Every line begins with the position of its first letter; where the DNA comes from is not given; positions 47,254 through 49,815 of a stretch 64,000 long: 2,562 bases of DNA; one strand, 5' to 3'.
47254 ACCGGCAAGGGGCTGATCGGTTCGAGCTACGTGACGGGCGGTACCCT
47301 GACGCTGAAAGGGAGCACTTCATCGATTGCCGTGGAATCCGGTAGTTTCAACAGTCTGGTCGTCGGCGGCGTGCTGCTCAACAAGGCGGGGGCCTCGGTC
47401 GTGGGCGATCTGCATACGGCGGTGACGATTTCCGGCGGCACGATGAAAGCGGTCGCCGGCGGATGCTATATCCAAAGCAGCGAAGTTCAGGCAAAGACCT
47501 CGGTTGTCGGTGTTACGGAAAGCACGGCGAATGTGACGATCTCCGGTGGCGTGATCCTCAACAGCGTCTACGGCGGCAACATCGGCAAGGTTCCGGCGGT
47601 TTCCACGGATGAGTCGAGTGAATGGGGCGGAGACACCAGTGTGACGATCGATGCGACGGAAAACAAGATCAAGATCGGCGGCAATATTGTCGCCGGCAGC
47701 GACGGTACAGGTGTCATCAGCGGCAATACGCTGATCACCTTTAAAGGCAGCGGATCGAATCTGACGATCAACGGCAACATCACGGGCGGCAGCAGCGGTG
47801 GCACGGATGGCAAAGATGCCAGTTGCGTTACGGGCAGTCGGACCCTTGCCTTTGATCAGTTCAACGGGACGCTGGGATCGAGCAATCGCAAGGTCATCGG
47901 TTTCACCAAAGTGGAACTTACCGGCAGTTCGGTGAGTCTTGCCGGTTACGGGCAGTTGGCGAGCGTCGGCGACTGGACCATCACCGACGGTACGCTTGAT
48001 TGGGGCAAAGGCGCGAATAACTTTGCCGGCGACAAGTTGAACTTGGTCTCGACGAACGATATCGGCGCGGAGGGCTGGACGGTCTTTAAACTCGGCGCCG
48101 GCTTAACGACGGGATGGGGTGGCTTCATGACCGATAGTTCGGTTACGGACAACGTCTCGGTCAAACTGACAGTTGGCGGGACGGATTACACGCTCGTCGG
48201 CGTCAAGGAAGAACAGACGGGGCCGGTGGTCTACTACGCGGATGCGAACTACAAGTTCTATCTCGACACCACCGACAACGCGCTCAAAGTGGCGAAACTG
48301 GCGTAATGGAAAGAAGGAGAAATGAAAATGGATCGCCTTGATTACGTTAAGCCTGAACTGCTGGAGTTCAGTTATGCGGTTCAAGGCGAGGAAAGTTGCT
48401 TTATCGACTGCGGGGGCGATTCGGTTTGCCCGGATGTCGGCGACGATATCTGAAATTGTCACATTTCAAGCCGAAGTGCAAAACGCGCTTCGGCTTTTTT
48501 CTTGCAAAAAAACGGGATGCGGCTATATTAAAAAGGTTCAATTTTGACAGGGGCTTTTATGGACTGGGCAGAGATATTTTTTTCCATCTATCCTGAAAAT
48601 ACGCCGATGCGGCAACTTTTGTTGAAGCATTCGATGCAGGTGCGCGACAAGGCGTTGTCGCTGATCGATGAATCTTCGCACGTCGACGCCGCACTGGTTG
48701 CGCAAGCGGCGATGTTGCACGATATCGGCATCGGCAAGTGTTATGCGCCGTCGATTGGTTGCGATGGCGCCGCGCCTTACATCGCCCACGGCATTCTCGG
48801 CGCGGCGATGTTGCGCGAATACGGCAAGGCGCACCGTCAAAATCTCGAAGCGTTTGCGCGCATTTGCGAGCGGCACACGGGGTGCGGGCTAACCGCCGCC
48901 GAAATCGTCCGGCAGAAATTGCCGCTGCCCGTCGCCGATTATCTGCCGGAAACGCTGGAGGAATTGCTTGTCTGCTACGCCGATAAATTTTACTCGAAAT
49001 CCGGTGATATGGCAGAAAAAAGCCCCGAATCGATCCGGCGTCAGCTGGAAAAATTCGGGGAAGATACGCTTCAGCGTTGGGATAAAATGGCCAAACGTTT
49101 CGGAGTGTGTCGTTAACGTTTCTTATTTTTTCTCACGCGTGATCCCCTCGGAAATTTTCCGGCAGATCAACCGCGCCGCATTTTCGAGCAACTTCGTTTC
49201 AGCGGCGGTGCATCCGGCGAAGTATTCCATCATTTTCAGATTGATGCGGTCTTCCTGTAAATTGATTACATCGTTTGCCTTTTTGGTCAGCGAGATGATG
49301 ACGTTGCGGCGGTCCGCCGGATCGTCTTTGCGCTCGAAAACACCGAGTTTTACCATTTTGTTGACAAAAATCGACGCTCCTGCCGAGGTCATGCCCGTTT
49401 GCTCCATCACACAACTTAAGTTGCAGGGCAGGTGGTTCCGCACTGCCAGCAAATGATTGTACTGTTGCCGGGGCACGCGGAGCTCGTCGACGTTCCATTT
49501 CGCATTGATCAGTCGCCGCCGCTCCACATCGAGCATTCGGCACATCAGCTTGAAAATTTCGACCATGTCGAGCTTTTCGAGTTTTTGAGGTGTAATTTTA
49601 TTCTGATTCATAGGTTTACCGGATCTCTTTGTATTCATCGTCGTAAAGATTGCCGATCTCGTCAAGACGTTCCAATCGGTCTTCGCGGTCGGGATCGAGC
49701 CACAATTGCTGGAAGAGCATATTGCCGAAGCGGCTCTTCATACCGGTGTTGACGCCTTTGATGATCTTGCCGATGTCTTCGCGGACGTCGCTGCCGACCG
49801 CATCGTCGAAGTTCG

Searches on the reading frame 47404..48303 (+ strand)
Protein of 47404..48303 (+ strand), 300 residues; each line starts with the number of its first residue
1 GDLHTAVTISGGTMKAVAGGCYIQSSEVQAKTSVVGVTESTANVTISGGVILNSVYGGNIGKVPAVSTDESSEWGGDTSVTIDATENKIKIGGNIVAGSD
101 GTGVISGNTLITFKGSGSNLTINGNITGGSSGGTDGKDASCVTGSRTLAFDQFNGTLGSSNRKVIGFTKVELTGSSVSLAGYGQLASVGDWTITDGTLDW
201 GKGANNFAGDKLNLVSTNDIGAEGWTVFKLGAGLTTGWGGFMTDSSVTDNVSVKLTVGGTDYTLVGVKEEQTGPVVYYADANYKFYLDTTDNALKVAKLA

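Call 52: find_related_loci(query=A5, collection=metagenome_contigs, flank=10000)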
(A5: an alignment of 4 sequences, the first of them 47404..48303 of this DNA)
Query A5 (300 aa) in metagenome_contigs; peptide patterns used: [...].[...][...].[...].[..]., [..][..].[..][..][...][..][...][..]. (x = any residue, [..] = any of these).
285 stretches matched a pattern, but none encodes a relative of the query by tblastn (E <= 1e-3).

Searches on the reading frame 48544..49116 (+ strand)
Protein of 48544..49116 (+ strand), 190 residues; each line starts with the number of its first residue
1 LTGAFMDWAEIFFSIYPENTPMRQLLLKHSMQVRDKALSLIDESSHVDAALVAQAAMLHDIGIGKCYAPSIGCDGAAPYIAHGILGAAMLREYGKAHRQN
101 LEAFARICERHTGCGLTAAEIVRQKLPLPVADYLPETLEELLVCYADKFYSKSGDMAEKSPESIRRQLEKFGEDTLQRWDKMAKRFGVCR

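Call 3: search_protein_families(library=pfam, proteins=[window:48544-49116:+], max_evalue=0.01)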
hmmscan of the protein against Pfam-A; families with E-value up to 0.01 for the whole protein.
window:48544-49116:+ (190 aa): 1 family
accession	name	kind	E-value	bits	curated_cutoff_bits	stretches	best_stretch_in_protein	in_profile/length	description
PF01966.28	HD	-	5.9e-10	39.9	22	1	27-149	2-113/116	HD domain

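Call 9: search_protein_families(library=ncbifam, proteins=[window:48544-49116:+], max_evalue=0.01)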
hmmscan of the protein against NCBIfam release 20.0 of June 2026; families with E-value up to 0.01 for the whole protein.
window:48544-49116:+ (190 aa): 6 families
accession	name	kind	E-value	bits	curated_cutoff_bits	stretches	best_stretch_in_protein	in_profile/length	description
TIGR00295.1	TIGR00295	hypoth_equivalog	1.4e-18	67.2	172.35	1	26-153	14-127/164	TIGR00295 family protein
NF009343.0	PRK12703.1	equivalog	1.5e-16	60.2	434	1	23-154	185-297/339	tRNA (cytidine(56)-2'-O)-methyltransferase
TIGR00277.1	HDIG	domain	2.5e-10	40.1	27.6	1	24-98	3-73/84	HDIG domain-containing metalloprotein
NF045665.1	NTPtran_DVU1551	equivalog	0.0001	21.5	315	1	23-65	215-261/359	DVU_1551 family NTP transferase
TIGR02692.1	tRNA_CCA_actino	equivalog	0.00053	18.8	438.8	1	27-96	260-324/466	CCA tRNA nucleotidyltransferase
NF009344.0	PRK12705.1-1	equivalog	0.0078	14.9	831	1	23-62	385-423/572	hypothetical protein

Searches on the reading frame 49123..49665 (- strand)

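Call 3: search_protein_families(library=pfam, proteins=[window:49123-49665:-], max_evalue=0.01)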
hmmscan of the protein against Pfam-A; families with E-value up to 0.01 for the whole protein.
window:49123-49665:- (180 aa): 4 families
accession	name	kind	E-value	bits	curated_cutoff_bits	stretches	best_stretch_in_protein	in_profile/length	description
PF12802.13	MarR_2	-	9.4e-05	22.9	27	1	64-120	3-60/61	MarR family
PF13463.12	HTH_27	-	0.00019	22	22.2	1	100-130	38-68/68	Winged helix DNA-binding domain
PF01047.28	MarR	-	0.0015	18.9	24.6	1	66-122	3-59/59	MarR family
PF22381.2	Staph_reg_Sar_Rot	-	0.0055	17.2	27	0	100-135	48-83/85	Transcriptional regulator SarA/Rot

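Call 9: search_protein_families(library=ncbifam, proteins=[window:49123-49665:-], max_evalue=0.01)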
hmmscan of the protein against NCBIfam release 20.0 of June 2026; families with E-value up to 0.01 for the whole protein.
window:49123-49665:- (180 aa): 9 families
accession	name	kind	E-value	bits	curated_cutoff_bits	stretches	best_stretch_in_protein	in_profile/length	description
NF045593.1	bilirub_TF_BilQ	equivalog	1.2e-05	25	125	1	66-138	30-102/135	bilirubin utilization transcriptional regulator BilQ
NF052438.1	TransRegRv0880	equivalog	4.1e-05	23.4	220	1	101-171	69-139/143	Rv0880 family HTH-type transcriptional regulator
NF047395.1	TransRegLtdR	equivalog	9.5e-05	22.2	250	1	97-140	82-125/166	transcriptional regulator LdtR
NF050133.1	TransRegFabT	equivalog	0.00016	22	200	1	80-163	43-126/138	fatty acid biosynthesis transcriptional regulator FabT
TIGR04472.1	reg_rSAM_mob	hypoth_equivalog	0.00035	20.6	240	1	82-162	47-127/141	radical SAM mobile pair system MarR family transcriptional regulator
NF002926.0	PRK03573.1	equivalog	0.00045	20.2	120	1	104-171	70-137/144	transcriptional regulator SlyA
NF053755.1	MsvR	equivalog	0.0011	18.7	220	1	81-171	27-115/236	transcriptional factor MsvR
NF008565.1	PRK11512.1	equivalog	0.0012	18.8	240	1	42-158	18-133/144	multiple antibiotic resistance transcriptional regulator MarR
NF053814.1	teico_TcaR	equivalog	0.0017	18.4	170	1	61-138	33-112/151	MarR family transcriptional regulator TcaR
